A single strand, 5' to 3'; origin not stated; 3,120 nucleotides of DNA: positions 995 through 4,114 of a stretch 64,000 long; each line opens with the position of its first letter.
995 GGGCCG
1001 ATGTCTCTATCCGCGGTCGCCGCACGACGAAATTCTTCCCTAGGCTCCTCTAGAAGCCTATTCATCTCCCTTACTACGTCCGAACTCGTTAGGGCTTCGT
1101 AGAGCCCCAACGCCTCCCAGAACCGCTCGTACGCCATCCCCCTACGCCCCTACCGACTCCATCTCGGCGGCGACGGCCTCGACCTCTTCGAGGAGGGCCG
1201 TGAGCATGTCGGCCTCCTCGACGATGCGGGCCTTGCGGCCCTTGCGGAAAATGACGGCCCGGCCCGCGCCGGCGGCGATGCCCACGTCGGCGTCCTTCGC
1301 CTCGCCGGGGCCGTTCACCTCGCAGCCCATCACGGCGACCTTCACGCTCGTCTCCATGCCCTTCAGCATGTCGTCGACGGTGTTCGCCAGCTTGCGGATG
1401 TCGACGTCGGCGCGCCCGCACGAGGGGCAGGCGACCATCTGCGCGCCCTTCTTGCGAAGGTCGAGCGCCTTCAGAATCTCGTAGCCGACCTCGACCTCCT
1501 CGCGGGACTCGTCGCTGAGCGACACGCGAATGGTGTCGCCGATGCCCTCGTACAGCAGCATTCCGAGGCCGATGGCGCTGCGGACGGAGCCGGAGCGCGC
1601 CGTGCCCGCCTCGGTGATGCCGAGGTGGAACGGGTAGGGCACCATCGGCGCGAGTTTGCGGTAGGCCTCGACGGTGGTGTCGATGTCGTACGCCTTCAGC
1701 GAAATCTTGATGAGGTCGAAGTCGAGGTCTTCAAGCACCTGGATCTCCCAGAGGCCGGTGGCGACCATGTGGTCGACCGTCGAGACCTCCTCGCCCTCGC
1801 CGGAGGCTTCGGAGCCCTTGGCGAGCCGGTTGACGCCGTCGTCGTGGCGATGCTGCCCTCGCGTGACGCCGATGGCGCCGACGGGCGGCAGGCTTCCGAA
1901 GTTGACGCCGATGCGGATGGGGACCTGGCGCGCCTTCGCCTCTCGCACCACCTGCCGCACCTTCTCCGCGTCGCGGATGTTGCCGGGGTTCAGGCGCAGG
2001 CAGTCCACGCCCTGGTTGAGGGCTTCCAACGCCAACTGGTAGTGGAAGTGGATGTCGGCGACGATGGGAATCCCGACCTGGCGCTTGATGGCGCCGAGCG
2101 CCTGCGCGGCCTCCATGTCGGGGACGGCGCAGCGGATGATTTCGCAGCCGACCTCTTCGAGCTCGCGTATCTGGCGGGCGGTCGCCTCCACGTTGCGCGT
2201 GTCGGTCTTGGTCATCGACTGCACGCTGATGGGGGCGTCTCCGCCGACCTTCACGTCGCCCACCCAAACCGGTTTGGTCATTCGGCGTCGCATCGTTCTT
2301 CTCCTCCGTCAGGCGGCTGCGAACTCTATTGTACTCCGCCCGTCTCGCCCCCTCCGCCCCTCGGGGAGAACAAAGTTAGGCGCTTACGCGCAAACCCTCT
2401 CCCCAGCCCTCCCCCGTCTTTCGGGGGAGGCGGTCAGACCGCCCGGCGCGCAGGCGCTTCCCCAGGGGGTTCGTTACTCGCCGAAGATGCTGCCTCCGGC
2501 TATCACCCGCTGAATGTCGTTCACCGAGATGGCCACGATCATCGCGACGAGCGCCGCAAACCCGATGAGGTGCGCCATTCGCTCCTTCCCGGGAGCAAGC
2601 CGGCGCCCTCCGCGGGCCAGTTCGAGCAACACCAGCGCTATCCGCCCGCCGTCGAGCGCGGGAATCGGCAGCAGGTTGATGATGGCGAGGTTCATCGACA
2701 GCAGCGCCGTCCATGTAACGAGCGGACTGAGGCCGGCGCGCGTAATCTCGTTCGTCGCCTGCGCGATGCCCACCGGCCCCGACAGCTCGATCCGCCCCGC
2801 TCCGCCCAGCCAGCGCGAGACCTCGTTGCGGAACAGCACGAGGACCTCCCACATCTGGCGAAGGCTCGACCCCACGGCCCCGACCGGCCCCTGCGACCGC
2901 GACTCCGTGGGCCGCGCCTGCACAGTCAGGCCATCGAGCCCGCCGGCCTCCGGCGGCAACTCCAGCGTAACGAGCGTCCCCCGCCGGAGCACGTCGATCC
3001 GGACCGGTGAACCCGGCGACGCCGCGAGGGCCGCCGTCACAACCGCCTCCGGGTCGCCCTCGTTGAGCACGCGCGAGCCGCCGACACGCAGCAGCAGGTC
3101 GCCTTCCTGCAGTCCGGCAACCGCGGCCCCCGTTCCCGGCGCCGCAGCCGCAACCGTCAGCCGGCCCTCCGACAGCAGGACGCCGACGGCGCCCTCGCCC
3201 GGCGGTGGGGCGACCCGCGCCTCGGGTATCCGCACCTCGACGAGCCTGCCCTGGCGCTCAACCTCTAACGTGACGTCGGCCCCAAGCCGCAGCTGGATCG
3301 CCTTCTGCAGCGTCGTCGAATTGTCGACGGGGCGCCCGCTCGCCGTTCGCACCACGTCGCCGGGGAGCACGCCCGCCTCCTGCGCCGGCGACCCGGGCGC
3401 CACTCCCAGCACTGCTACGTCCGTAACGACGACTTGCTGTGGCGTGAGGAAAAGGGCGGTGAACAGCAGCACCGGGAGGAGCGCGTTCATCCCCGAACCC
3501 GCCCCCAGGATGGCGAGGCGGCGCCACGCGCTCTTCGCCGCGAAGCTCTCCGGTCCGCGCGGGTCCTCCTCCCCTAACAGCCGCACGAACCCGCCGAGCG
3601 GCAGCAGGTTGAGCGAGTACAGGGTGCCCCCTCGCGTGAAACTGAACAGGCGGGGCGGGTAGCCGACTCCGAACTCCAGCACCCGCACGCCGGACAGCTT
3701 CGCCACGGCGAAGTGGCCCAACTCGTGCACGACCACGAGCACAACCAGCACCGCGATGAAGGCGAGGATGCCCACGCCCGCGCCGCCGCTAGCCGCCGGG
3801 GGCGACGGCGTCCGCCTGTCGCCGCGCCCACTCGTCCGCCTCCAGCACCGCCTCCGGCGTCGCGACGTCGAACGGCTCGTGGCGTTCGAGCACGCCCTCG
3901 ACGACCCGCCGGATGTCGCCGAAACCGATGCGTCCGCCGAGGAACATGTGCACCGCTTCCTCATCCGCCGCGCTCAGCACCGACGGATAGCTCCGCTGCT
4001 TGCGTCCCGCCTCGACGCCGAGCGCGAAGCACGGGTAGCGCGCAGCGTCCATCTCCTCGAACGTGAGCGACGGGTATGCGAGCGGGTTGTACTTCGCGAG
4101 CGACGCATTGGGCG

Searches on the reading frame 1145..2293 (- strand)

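Call 73: search_protein_families(library=ncbifam, proteins=[window:1145-2293:-], max_evalue=1e-30)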
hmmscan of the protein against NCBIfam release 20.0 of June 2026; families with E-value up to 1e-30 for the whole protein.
window:1145-2293:- (383 aa): 4 families
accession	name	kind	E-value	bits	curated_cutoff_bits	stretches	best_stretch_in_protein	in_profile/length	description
NF001540.0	PRK00366.1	equivalog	5.6e-136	453.1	345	1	2-377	12-363/364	flavodoxin-dependent (E)-4-hydroxy-3-methylbut-2-enyl-diphosphate synthase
TIGR00612.1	ispG_gcpE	equivalog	5.5e-112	374.5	280.25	1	3-371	1-356/357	(E)-4-hydroxy-3-methylbut-2-enyl-diphosphate synthase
NF001912.0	PRK00694.1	equivalog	4.9e-58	197.1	1045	1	3-275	12-289/606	4-hydroxy-3-methylbut-2-en-1-yl diphosphate synthase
NF002534.0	PRK02048.1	equivalog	1e-52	179.7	886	0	172-276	177-286/613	4-hydroxy-3-methylbut-2-en-1-yl diphosphate synthase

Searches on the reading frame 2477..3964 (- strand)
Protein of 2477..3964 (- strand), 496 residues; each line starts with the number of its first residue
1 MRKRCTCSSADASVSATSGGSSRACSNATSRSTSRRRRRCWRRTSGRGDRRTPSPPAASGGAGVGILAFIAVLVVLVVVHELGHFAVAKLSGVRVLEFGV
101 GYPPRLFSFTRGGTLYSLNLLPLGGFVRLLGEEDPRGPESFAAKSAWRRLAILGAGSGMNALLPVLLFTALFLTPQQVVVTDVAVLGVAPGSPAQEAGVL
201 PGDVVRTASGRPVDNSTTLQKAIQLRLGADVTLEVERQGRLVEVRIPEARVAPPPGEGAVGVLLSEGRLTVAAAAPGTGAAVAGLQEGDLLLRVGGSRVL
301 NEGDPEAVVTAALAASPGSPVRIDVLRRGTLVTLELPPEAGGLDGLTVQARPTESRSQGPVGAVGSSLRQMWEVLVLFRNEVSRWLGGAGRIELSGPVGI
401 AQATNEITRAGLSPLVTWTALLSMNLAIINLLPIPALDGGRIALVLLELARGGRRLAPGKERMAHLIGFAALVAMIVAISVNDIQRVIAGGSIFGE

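Call 73: search_protein_families(library=ncbifam, proteins=[window:2477-3964:-], max_evalue=1e-30)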
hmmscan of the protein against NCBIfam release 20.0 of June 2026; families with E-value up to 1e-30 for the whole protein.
window:2477-3964:- (496 aa): 2 families
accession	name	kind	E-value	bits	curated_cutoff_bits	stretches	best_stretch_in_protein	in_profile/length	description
TIGR00054.1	TIGR00054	equivalog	2.3e-66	224.4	147.55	1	66-487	6-419/421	RIP metalloprotease RseP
NF008046.0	PRK10779.1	equivalog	3.1e-42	145.2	477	1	67-486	9-449/450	sigma E protease regulator RseP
